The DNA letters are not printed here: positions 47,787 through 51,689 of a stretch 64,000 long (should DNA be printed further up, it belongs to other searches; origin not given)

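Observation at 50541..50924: Mini Hint (intein-like) domain inserted between the last YD repeats and the RHS core, giving two self-cleaving devices in series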

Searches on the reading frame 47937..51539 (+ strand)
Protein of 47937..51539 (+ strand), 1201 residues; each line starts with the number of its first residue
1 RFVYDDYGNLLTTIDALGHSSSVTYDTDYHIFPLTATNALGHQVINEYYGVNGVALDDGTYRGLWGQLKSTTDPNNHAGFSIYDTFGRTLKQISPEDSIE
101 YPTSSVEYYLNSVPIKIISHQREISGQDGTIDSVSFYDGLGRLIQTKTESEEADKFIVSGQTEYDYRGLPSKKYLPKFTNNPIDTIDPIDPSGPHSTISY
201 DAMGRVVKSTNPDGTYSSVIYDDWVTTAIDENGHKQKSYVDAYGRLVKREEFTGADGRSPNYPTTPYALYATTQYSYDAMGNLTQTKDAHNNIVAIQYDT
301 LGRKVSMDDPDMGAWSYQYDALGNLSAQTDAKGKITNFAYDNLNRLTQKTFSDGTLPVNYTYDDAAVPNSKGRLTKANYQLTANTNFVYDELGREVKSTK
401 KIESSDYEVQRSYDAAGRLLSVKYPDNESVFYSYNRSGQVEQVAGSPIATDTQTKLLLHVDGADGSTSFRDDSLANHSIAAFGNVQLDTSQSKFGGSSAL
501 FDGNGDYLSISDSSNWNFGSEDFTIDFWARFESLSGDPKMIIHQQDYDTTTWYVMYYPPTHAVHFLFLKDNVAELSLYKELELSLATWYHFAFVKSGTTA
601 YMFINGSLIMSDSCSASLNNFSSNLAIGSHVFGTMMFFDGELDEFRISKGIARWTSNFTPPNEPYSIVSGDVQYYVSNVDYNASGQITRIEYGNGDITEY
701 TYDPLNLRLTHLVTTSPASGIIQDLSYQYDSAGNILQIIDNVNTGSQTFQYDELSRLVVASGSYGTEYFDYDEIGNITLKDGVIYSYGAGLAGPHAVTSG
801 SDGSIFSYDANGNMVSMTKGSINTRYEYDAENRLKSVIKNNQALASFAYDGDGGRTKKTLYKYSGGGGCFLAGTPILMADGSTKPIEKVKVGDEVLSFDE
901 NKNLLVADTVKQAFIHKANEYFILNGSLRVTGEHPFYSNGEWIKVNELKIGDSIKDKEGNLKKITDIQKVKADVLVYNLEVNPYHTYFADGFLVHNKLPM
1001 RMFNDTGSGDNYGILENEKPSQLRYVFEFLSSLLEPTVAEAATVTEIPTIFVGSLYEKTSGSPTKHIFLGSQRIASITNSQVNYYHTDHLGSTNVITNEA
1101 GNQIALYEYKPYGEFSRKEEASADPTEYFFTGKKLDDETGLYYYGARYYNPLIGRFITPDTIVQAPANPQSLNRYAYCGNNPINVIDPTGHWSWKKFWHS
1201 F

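Call 45: find_homologous_proteins(query=window:47937-51539:+, max_evalue=1e-10)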
Query window:47937-51539:+ (1201 aa): 3641 proteins with E <= 1e-10 among 8000 candidates; the best 120 are listed.
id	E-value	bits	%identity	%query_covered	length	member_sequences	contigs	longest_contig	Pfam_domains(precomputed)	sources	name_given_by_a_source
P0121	0.0e+0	1950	100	71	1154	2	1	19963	PF07591.16,PF05593.20,PF13385.14,PF14623.12,PF05203.22,PF25023.2,PF01079.26,PF14890.12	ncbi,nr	ncbi:MAG: polymorphic toxin-type HINT domain-containing protein, partial [Candidatus Omnitrophica ba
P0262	6.1e-281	953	48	44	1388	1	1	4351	PF07591.16,PF05593.20,PF05203.22,PF25023.2,PF01079.26,PF14890.12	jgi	jgi:RHS repeat-associated protein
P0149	3.3e-279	948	50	44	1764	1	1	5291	PF07591.16,PF20041.6,PF05593.20,PF05203.22,PF25023.2,PF05345.19,PF01079.26,PF00041.28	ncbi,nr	ncbi:MAG: hypothetical protein KC618_01440, partial [Candidatus Omnitrophica bacterium]|nr:hypotheti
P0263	1.4e-276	939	57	37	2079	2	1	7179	PF01839.30,PF12256.15,PF20041.6,PF05593.20,PF13517.13,PF13385.14,PF25023.2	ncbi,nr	ncbi:MAG: toxin TcdB middle/N-terminal domain-containing protein [Candidatus Omnitrophota bacterium]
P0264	4.7e-256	871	48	44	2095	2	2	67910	PF01839.30,PF12256.15,PF05593.20,PF13517.13,PF25023.2,PF03534.19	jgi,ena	-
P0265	1.5e-251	856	59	36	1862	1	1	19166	PF05593.20,PF13948.12,PF13385.14,PF25023.2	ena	-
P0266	1.9e-237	809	52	37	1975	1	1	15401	PF01839.30,PF12256.15,PF05593.20,PF13517.13,PF25023.2,PF03534.19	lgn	-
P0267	3.1e-230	785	46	44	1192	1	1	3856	PF07591.16,PF05593.20,PF25023.2,PF14890.12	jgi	jgi:RHS repeat-associated protein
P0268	1.8e-228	780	48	37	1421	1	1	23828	PF12256.15,PF05593.20,PF25023.2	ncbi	-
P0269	5.8e-214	732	52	37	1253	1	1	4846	PF01839.30,PF12256.15,PF20041.6,PF05593.20,PF13517.13,PF05203.22,PF25023.2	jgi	jgi:YD repeat-containing protein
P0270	7.9e-206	705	48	37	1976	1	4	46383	PF12256.15,PF05593.20,PF13517.13,PF25023.2,PF03534.19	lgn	-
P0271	3.4e-202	693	45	45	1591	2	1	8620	PF12256.15,PF05593.20,PF25023.2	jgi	-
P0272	8.7e-200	685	41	44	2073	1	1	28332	PF01839.30,PF12256.15,PF05593.20,PF13517.13,PF25023.2,PF03534.19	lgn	-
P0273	3.0e-191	656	40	45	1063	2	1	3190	PF12256.15,PF05593.20,PF25023.2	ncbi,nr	ncbi:MAG: hypothetical protein JRI96_17110, partial [Deltaproteobacteria bacterium]|nr:hypothetical 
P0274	9.0e-187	642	53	24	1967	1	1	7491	PF05593.20,PF25275.2,PF13385.14,PF25023.2,PF00041.28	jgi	-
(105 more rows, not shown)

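Call 59: predict_structure(alignment_id=A3)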
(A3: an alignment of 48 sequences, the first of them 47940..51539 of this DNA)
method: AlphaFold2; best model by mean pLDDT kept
length: 1200 residues; sequences in the alignment: 48
mean_pLDDT: 80.3   pTM: 0.72
mean pLDDT of the five models: 80.3, 79.1, 77.7, 76.9, 76.3
residues with pLDDT >= 90: 741; 70-90: 167; 50-70: 76; < 50: 216
segments of 3 or more residues with pLDDT < 50: 451-520, 542-552, 555-557, 567-573, 613-667, 998-1039, 1177-1179, 1181-1200
pLDDT, mean of each block of 10 residues (from residue 1): 95 96 96 97 97 90 94 94 90 79 91 94 84 95 95 94 96 97 96 97 97 97 96 96 94 96 96 94 93 94 93 95 95 95 95 89 96 88 92 95 95 93 97 94 86 38 35 31 28 26 25 31 68 53 40 49 54 51 70 72 75 36 24 29 25 29 48 96 96 98 96 97 97 95 96 93 95 92 85 92 94 93 93 93 93 92 71 96 96 93 92 88 94 89 93 94 96 91 93 69 37 37 43 45 89 93 94 94 94 96 95 92 86 93 90 84 65 54 34 30
secondary structure, 60 per line:
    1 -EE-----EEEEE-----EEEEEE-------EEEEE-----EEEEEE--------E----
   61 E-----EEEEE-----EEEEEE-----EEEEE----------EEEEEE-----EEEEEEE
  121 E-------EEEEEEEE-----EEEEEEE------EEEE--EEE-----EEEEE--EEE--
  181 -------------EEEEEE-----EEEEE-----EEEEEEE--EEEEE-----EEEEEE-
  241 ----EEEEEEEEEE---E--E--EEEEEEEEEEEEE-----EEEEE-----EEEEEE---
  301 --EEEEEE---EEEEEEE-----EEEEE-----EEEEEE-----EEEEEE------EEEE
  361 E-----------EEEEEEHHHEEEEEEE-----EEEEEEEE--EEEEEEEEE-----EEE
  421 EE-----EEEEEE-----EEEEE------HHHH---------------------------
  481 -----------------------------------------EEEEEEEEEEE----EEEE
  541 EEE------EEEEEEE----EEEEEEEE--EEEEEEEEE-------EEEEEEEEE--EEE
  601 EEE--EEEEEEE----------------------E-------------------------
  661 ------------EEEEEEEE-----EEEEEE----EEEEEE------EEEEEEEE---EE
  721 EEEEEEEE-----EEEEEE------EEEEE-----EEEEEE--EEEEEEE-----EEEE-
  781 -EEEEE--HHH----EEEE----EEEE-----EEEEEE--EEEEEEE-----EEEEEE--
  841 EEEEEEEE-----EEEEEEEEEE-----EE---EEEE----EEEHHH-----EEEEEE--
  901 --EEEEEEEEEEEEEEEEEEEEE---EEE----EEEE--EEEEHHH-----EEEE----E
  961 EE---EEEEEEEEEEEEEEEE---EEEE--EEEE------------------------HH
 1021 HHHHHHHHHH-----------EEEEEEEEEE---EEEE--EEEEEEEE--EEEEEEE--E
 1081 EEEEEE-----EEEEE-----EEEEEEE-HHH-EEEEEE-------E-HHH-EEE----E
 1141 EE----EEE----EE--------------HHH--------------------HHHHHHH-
elements in order (helices of 4 or more, strands of 3 or more residues): E9-13 E19-24 E32-36 E42-47 E67-71 E77-82 E88-92 E103-108 E114-121 E129-136 E142-148 E155-158 E161-163 E169-173 E176-178 E194-199 E205-209 E215-221 E224-228 E234-239 E245-254 E264-276 E282-286 E292-297 E303-308 E312-318 E324-328 E334-339 E345-350 E357-361 E373-378 E382-388 E394-401 E404-412 E418-422 E428-433 E439-443 H450-453 E522-532 E537-543 E550-556 E561-568 E571-579 E587-595 E598-603 E606-612 E673-680 E686-691 E696-701 E708-715 E719-728 E734-739 E746-750 E756-761 E764-770 E776-779 E782-786 E796-799 E804-807 E813-818 E821-827 E833-838 E841-848 E854-863 E874-877 E882-884 E893-898 E903-923 E927-929 E934-937 E940-943 E952-955 E960-962 E966-981 E985-988 E991-994 H1019-1030 E1042-1051 E1055-1058 E1061-1068 E1071-1077 E1080-1086 E1092-1096 E1102-1108 E1114-1119 E1133-1135 E1140-1142 E1147-1149 H1193-1199

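Call 62: fold_search(model_id=the predicted structure, library=pdb)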
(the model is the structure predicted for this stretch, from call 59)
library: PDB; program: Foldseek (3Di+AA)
matches with E <= 10: 1043; with E <= 0.001: 108
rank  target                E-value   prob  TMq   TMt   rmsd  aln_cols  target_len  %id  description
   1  4o9x                  3.8e-38  1.00  0.51  0.30  11.3      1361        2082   14  Crystal Structure of TcdB2-TccC3 (released 2014-02-26)
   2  6h6g                  8.0e-38  1.00  0.51  0.30  10.1      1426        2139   14  Crystal Structure of TcdB2-TccC3 without hypervariable C-terminal region (released 2018-10-03)
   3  6sup                  1.1e-37  1.00  0.52  0.30   9.8      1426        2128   14  Crystal Structure of TcdB2-TccC3-Cdc42 (released 2019-12-04)
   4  6suf_F                4.8e-36  1.00  0.52  0.30  11.0      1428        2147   14  Structure of Photorhabdus luminescens Tc holotoxin pore (released 2019-11-06)
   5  6suq                  5.1e-36  1.00  0.51  0.29  11.1      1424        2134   14  Crystal Structure of TcdB2-TccC3-TEV (released 2019-12-04)
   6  6h6e_F                5.3e-36  1.00  0.53  0.30  11.4      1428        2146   14  PTC3 holotoxin complex from Photorhabdus luminecens in prepore state (TcdA1, TcdB2, TccC3) (released 2018-10-03)
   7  8qja_D                2.5e-35  1.00  0.22  0.26  30.2      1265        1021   14  T6SS-linked Rhs repeat protein - Advenella mimigardefordensis VgrG-Rhs core (released 2024-09-25)
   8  6sue_F                5.8e-35  1.00  0.51  0.29  11.7      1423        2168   14  Structure of Photorhabdus luminescens Tc holotoxin pore, Mutation TccC3-D651A (released 2019-11-06)
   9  7q97_A                3.5e-34  1.00  0.31  0.35  21.8      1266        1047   15  Structure of the bacterial type VI secretion system effector RhsA. (released 2021-12-22)
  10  8qja_B                5.8e-34  1.00  0.25  0.28  30.7      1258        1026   14  T6SS-linked Rhs repeat protein - Advenella mimigardefordensis VgrG-Rhs core (released 2024-09-25)
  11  8qja_A                6.1e-34  1.00  0.23  0.26  31.5      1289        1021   14  T6SS-linked Rhs repeat protein - Advenella mimigardefordensis VgrG-Rhs core (released 2024-09-25)
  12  8qja_C                7.7e-34  1.00  0.22  0.26  29.5      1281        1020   14  T6SS-linked Rhs repeat protein - Advenella mimigardefordensis VgrG-Rhs core (released 2024-09-25)
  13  8uy4_A                8.8e-34  1.00  0.27  0.24  26.7      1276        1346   14  Acinetobacter baumannii Tse15 Rhs effector (released 2024-10-09)
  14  8uxt                  1.5e-33  1.00  0.22  0.19  22.8      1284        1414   14  Acinetobacter baumannii Tse15 Rhs effector, toxin cleavage mutant (D1369N, D1391N) (released 2024-10-09)
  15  6h6f_F                4.6e-33  1.00  0.49  0.28  13.6      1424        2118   13  PTC3 holotoxin complex from Photorhabdus luminiscens - Mutant TcC-D651A (released 2018-10-03)
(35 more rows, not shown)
